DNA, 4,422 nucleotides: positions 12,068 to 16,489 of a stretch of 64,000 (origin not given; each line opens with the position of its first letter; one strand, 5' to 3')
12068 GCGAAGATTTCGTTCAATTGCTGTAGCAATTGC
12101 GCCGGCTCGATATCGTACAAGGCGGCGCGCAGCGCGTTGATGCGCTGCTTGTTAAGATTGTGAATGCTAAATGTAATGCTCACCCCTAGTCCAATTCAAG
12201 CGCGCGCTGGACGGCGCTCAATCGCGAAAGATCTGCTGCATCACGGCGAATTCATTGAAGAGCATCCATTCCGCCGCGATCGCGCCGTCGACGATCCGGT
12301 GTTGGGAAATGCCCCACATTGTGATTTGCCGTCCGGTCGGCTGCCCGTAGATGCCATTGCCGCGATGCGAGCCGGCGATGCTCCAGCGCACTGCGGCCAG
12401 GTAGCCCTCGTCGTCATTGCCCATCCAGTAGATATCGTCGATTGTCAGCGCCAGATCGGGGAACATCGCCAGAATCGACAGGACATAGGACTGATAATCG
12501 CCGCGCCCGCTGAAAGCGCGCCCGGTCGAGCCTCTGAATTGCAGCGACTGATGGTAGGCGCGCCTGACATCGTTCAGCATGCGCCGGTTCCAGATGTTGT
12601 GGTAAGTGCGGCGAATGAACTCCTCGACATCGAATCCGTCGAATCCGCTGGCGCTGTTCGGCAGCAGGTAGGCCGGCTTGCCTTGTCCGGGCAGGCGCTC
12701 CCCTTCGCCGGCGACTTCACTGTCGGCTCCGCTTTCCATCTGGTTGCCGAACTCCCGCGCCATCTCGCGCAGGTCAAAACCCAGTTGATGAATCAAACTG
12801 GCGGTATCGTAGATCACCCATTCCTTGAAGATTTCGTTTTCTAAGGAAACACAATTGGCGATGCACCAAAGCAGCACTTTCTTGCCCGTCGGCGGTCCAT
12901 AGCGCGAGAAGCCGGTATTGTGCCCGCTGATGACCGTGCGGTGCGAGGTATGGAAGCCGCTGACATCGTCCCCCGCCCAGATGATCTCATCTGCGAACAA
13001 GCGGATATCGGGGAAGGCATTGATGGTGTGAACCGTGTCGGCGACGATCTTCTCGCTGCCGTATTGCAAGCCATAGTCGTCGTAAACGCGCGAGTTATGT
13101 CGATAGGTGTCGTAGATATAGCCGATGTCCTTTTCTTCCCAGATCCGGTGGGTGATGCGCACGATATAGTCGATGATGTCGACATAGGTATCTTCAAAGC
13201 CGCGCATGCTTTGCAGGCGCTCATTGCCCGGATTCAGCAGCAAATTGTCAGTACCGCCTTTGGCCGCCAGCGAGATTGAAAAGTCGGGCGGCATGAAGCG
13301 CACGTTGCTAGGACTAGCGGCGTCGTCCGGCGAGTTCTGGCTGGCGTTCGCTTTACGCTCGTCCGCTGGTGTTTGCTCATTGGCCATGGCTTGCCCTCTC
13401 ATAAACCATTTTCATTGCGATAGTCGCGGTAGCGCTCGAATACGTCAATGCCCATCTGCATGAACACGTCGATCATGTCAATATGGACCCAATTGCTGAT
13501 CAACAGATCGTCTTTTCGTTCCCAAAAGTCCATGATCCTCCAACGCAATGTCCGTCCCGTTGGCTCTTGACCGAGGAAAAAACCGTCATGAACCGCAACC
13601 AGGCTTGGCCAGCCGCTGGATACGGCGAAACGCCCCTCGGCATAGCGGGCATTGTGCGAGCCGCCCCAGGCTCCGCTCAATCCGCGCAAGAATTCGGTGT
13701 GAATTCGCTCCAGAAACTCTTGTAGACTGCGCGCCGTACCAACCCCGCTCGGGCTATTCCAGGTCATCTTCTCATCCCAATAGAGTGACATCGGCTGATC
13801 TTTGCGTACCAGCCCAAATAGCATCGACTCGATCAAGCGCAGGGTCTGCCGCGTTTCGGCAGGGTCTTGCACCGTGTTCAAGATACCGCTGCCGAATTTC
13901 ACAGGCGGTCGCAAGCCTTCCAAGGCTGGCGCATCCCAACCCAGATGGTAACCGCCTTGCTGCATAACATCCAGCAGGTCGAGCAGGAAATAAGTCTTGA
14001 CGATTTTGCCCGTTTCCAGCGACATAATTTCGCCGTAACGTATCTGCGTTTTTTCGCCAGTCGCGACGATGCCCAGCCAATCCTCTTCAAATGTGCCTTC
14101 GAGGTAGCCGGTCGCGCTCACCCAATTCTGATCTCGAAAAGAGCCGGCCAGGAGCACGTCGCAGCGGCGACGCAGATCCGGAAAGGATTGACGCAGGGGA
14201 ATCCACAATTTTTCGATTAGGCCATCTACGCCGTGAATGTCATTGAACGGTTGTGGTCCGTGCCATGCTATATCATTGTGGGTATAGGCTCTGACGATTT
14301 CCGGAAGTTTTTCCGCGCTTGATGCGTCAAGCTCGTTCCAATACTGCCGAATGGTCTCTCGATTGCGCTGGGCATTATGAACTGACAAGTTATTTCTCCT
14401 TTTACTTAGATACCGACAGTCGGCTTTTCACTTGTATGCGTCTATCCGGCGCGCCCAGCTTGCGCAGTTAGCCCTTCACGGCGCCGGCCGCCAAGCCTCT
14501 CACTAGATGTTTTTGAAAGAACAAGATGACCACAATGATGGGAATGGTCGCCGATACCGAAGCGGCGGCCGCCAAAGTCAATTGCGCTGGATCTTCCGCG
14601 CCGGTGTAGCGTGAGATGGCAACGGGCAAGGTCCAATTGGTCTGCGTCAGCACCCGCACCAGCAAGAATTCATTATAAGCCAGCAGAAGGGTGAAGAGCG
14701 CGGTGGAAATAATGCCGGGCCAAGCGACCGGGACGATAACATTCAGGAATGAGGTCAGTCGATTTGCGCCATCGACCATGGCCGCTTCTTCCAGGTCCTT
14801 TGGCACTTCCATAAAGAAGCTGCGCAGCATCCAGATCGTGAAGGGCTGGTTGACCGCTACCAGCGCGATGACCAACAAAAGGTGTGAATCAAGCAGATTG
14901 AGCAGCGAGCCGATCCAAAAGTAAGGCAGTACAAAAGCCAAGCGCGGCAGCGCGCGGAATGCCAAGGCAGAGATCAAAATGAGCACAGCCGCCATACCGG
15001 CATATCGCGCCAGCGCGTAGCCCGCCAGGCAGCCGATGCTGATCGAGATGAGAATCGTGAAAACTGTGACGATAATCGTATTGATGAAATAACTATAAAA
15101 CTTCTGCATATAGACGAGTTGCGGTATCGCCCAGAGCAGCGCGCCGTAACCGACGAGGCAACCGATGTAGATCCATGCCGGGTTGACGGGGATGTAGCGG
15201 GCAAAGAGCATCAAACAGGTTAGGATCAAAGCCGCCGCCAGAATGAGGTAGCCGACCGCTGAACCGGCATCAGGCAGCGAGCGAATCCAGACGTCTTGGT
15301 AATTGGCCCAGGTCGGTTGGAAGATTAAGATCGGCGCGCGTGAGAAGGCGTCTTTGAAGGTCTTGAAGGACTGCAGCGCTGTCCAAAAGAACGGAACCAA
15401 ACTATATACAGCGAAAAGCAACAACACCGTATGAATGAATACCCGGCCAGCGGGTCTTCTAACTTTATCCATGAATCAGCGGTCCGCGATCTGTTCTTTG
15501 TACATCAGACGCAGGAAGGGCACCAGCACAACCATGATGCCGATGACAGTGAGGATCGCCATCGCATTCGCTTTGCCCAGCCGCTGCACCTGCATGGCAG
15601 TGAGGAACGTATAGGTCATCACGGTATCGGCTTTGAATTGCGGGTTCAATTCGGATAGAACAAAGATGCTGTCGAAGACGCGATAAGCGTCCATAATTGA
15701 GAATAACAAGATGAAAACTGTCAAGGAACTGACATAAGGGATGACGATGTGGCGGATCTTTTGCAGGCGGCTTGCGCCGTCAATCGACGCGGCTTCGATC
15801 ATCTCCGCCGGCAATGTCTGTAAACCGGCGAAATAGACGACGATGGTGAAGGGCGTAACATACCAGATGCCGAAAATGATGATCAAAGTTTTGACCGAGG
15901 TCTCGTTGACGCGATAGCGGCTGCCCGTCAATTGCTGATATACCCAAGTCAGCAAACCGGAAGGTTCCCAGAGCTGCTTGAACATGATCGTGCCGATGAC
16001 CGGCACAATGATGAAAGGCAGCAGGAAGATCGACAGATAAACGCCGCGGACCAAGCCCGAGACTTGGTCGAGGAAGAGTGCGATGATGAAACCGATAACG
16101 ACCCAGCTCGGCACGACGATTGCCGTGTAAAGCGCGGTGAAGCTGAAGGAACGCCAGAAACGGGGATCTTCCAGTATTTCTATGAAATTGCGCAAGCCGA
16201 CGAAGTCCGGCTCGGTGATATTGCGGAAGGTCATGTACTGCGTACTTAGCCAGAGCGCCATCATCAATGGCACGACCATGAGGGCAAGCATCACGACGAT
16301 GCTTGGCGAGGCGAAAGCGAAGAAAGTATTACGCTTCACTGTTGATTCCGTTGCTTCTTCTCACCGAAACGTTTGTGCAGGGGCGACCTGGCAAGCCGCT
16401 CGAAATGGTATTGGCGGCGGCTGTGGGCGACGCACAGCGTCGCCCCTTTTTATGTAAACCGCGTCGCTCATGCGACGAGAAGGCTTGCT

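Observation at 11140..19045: Three consecutive fused double-SnoaL (NTF2-like) genes as the distal cargo of a LacI-headed sugar-type ABC operon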

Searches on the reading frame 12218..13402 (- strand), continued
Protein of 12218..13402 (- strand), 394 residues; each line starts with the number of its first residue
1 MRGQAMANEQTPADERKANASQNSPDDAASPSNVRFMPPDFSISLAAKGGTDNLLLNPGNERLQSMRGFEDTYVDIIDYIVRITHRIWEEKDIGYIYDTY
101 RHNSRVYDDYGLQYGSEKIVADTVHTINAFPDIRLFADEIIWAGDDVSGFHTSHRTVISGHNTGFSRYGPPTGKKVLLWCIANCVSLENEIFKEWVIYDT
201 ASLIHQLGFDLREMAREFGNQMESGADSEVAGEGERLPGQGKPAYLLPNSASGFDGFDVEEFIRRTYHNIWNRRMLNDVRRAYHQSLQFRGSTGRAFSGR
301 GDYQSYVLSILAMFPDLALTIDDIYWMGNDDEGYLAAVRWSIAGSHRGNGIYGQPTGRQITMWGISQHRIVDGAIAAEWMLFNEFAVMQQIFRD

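Call 68: search_protein_families(library=ncbifam, proteins=[L070:6673-7959:+, L070:9130-9894:+, L070:5833-6621:+, L062:135-1283:+, L072:11207-12607:+, L068:13305-14462:+, L077:2017-3558:+, L065:6910-7830:+, L065:11007-12332:+, L044:11932-13404:+], max_evalue=1e-10)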
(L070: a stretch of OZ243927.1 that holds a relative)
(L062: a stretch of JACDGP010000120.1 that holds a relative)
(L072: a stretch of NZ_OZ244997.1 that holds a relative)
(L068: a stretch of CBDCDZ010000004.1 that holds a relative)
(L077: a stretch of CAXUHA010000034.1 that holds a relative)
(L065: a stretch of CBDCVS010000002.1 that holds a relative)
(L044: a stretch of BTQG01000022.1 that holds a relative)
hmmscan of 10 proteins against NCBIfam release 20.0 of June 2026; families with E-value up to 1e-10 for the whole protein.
L070:6673-7959:+ (428 aa): 2 families
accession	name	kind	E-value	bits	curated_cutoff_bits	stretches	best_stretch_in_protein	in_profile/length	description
TIGR00069.1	hisD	equivalog_domain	7.3e-142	473.2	243.8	1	24-417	1-393/393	histidinol dehydrogenase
NF010343.0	PRK13770.1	equivalog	1.4e-82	277.8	647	1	12-418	13-415/416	histidinol dehydrogenase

L070:9130-9894:+ (254 aa): 216 families (the best 25 are shown)
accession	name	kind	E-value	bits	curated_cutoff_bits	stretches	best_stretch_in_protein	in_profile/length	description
NF005559.1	PRK07231.1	subfamily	2.6e-61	207.3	215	1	10-251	2-247/249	glucose 1-dehydrogenase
TIGR01830.1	3oxo_ACP_reduc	equivalog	1.2e-52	179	297.75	1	15-250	1-237/239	3-oxoacyl-[acyl-carrier-protein] reductase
NF009466.0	PRK12826.1-2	subfamily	1.3e-52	178.8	222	1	12-251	3-244/248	3-oxoacyl-ACP reductase FabG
NF004198.0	PRK05653.1-3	equivalog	9.3e-51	172.7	296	1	8-251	3-246/248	3-oxoacyl-ACP reductase FabG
NF004791.0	PRK06138.1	equivalog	5.9e-50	169.9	312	1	9-251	2-249/252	SDR family oxidoreductase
NF005067.0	PRK06484.1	equivalog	2.1e-49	168.5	713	1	8-250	5-250/524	short chain dehydrogenase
NF006598.0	PRK09135.1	equivalog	1.2e-48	165.8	288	1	10-253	4-247/249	pteridine reductase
NF004197.0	PRK05653.1-1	equivalog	3.6e-47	161.1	332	1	8-250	3-245/249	3-oxoacyl-ACP reductase FabG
NF005893.0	PRK07856.1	equivalog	7.5e-47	159.7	255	1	6-250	3-240/255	SDR family oxidoreductase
NF052558.1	MBtsdlDhBudC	equivalog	1.7e-46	158.8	270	1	11-250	2-240/250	meso-2,3-butanediol dehydrogenase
NF005873.0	PRK07814.1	equivalog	4.7e-46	157.3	346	1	9-250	7-250/263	SDR family oxidoreductase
NF047420.2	EF_P_mod_YmfI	equivalog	2.1e-44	152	238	1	15-250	2-234/236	elongation factor P 5-aminopentanone reductase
NF006597.0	PRK09134.1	equivalog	2.3e-44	151.6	281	1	7-253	7-249/261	SDR family oxidoreductase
NF009384.0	PRK12743.1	equivalog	1.2e-43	149.2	264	1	11-250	5-246/258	SDR family oxidoreductase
NF004199.0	PRK05653.1-4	equivalog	1.5e-43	149.1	301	1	10-250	3-244/247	3-oxoacyl-ACP reductase FabG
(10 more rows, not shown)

L070:5833-6621:+ (262 aa): 4 families
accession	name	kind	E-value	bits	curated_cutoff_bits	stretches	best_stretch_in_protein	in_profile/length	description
TIGR02311.1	HpaI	equivalog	1.1e-49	169.2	368.8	1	4-250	1-248/249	4-hydroxy-2-oxoheptanedioate aldolase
TIGR03239.1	GarL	equivalog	4.8e-44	150.8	406.75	1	6-251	3-248/249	2-dehydro-3-deoxyglucarate aldolase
NF007849.0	PRK10558.1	equivalog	6.1e-44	150.3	393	1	4-250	8-254/256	2-dehydro-3-deoxyglucarate aldolase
NF007521.0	PRK10128.1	equivalog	1.5e-34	119.8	441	1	4-256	7-260/267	2-keto-3-deoxy-L-rhamnonate aldolase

L062:135-1283:+ (382 aa): 5 families
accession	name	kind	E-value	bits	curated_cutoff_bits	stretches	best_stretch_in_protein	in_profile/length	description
NF003317.0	PRK04326.1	equivalog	2.5e-31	109.1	406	2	161-379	139-325/340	methionine synthase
NF004875.0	PRK06233.1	equivalog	9.3e-18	64.2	576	1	168-369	157-364/373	vitamin B12 independent methionine synthase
NF005085.0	PRK06520.1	subfamily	5.2e-15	55.4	313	0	168-372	155-363/368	5-methyltetrahydropteroyltriglutamate--homocysteine S-methyltransferase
NF006589.0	PRK09121.1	equivalog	6.2e-15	55.1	392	0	299-380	265-340/342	methionine synthase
NF002119.0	PRK00957.1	equivalog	1.3e-14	54.1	258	0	168-373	127-301/306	methionine synthase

L072:11207-12607:+ (466 aa): 2 families
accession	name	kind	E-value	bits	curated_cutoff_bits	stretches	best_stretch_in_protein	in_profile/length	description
NF047819.1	ThrnKinDtnkGamma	equivalog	1.8e-19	69.9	450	1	66-459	40-413/422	D-threonate kinase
NF043035.1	OxoTetrKin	equivalog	2.4e-13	49.8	350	1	68-454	43-412/418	3-oxo-tetronate kinase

L068:13305-14462:+ (385 aa): 3 families
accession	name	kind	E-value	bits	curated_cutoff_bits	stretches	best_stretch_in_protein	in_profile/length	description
NF008425.0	PRK11259.1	equivalog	3.6e-149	496.8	257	1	7-378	4-375/377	N-methyl-L-tryptophan oxidase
TIGR01377.1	soxA_mon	subfamily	6.4e-100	334.6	479.65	1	8-378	1-375/381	amino oxidase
TIGR02352.1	thiamin_ThiO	equivalog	4.4e-11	42.5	250.8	0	10-221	1-220/351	glycine oxidase ThiO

L077:2017-3558:+ (513 aa): 5 families
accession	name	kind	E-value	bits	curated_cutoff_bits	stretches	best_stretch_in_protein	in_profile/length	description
NF005034.0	PRK06446.1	subfamily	3.5e-42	144.7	369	1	58-510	9-433/436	hypothetical protein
NF006053.0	PRK08201.1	equivalog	3.6e-37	128.4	441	1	46-509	10-452/458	dipeptidase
NF006579.0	PRK09104.1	subfamily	1.2e-31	110.3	327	1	74-444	44-395/465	hypothetical protein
NF005914.0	PRK07907.1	subfamily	3.1e-19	69.2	300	1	71-218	41-177/456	hypothetical protein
NF005478.0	PRK07079.1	subfamily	1.9e-16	60.1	330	1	112-492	83-436/469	hypothetical protein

L065:6910-7830:+ (306 aa): 7 families
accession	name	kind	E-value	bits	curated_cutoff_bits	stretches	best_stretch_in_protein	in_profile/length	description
NF009803.0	PRK13287.1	equivalog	4.7e-34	117.6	406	1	20-250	33-264/333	formamidase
TIGR03381.1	agmatine_aguB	equivalog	1.5e-30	106.5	410.25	1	8-253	4-263/279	N-carbamoylputrescine amidase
NF040852.1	nitrile_Arch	equivalog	7.5e-26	90.8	500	1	7-246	3-238/262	nitrilase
NF009802.0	PRK13286.1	equivalog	1.1e-25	90.3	427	1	23-239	35-253/345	aliphatic amidase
NF033621.1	de_GSH_amidase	exception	1.3e-19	70.5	355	1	64-253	51-245/260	deaminated glutathione amidase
NF043013.1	DeGluthAmidYersProt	equivalog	5.3e-18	65.1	500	1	71-240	60-247/278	deaminated glutathione amidase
TIGR00546.1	lnt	equivalog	7.1e-11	41.9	132.9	0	139-226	307-393/395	apolipoprotein N-acyltransferase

L065:11007-12332:+ (441 aa): 6 families
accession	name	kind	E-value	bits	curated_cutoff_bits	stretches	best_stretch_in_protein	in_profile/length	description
NF052559.1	MthAcHydAcmB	equivalog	4.7e-55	186.9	550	1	62-419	8-369/391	methyl acetate hydrolase AcmB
NF002968.0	PRK03642.1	equivalog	1.4e-20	73.6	385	1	35-269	14-242/432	penicillin binding protein PBP4B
NF007943.0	PRK10662.1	equivalog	9.5e-18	63.9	266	1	78-326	51-270/380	D-alanyl-D-alanine-carboxypeptidase/endopeptidase AmpH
NF038269.1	lipase_LipE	equivalog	2.7e-15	56.4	750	0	104-281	79-234/407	lipase LipE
NF033085.1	bla_class_C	equivalog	6.2e-14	51.6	415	1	64-332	8-240/356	class C beta-lactamase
NF045671.1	blaPNC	exception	2.3e-12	46.5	750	1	64-325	49-274/401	PNC family class C beta-lactamase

L044:11932-13404:+ (490 aa): 4 families
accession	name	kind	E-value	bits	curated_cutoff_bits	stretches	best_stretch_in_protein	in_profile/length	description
TIGR00653.1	GlnA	equivalog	8.5e-72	242.3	429.15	1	101-487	51-461/462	type I glutamate--ammonia ligase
NF045547.1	GGputSyn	equivalog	1.9e-70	237.8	650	1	43-482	4-438/438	gamma-glutamylputrescine synthetase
TIGR03105.1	gln_synth_III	equivalog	4.4e-70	236.4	469.6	1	107-487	47-434/435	type III glutamate--ammonia ligase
NF007006.0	PRK09469.1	equivalog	8.5e-39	133.4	845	1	244-447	217-424/469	glutamate--ammonia ligase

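Call 84: find_encoding_contigs(protein=window:12218-13387:-, flank=1000, max_places=3)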
Protein window:12218-13387:- (389 aa): 3 contigs read that carry it; 1 place shown.
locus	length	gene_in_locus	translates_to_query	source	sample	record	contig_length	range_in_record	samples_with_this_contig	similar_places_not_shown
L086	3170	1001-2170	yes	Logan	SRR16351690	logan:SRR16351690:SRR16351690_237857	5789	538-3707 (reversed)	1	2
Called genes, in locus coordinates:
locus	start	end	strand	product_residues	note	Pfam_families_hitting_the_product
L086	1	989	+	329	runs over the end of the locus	PF07366:SnoaL, PF12680:SnoaL_2 (weak)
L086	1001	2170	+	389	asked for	PF07366:SnoaL, PF12680:SnoaL_2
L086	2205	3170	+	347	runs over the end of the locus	PF07366:SnoaL, PF12680:SnoaL_2 (faint), PF07366:SnoaL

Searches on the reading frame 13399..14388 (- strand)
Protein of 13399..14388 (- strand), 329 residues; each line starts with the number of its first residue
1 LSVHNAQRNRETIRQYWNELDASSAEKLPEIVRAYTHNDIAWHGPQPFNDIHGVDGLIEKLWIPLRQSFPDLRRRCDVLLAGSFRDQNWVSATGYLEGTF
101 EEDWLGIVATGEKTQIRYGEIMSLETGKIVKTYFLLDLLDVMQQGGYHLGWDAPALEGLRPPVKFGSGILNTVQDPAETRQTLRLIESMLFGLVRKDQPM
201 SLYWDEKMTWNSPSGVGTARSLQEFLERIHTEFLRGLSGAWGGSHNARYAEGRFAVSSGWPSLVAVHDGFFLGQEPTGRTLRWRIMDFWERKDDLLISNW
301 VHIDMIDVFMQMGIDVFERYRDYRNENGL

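Call 3: search_protein_families(library=pfam, proteins=[window:13399-14388:-], max_evalue=0.01)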
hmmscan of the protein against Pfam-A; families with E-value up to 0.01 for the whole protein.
window:13399-14388:- (329 aa): 2 families
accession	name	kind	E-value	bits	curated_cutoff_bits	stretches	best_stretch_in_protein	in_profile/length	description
PF07366.18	SnoaL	-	3.3e-18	66.2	28.4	2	29-144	16-125/126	SnoaL-like polyketide cyclase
PF12680.13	SnoaL_2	-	3e-12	47.4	27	1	29-131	13-101/102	SnoaL-like domain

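Call 10: search_protein_families(library=ncbifam, proteins=[window:13399-14388:-], max_evalue=0.001)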
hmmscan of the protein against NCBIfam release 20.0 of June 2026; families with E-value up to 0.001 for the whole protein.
window:13399-14388:- (329 aa): 0 families

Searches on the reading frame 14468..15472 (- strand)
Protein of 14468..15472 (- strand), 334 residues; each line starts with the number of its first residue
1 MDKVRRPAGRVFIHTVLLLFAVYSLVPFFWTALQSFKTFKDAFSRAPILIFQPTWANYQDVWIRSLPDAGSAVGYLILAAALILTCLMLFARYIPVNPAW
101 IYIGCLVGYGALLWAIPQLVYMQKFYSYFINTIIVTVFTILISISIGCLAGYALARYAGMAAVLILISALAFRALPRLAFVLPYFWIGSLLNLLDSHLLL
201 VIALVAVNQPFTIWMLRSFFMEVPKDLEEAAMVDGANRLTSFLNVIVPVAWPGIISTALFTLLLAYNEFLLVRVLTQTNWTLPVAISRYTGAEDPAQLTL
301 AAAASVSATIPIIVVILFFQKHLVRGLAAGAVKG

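Call 3: search_protein_families(library=pfam, proteins=[window:14468-15472:-], max_evalue=0.01)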
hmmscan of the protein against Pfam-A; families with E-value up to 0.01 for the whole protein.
window:14468-15472:- (334 aa): 1 family
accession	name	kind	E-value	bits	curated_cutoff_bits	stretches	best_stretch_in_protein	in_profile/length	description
PF00528.27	BPD_transp_1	-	8.5e-15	55.4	26.4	1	146-327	4-182/184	Binding-protein-dependent transport system inner membrane component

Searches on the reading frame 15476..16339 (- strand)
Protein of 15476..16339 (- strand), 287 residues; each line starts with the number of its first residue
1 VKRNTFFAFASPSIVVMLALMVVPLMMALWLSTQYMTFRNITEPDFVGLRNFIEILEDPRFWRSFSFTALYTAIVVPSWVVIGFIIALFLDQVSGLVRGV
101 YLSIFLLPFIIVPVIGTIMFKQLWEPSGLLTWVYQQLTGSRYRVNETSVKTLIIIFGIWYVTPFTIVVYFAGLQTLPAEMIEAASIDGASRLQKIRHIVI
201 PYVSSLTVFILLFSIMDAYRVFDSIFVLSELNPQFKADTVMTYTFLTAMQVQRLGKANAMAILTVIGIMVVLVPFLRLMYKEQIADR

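Call 3: search_protein_families(library=pfam, proteins=[window:15476-16339:-], max_evalue=0.01)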
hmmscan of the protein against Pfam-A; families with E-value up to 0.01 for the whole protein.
window:15476-16339:- (287 aa): 1 family
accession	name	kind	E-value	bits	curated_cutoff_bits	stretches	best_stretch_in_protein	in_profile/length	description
PF00528.27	BPD_transp_1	-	2.7e-07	30.9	26.4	1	80-278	2-174/184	Binding-protein-dependent transport system inner membrane component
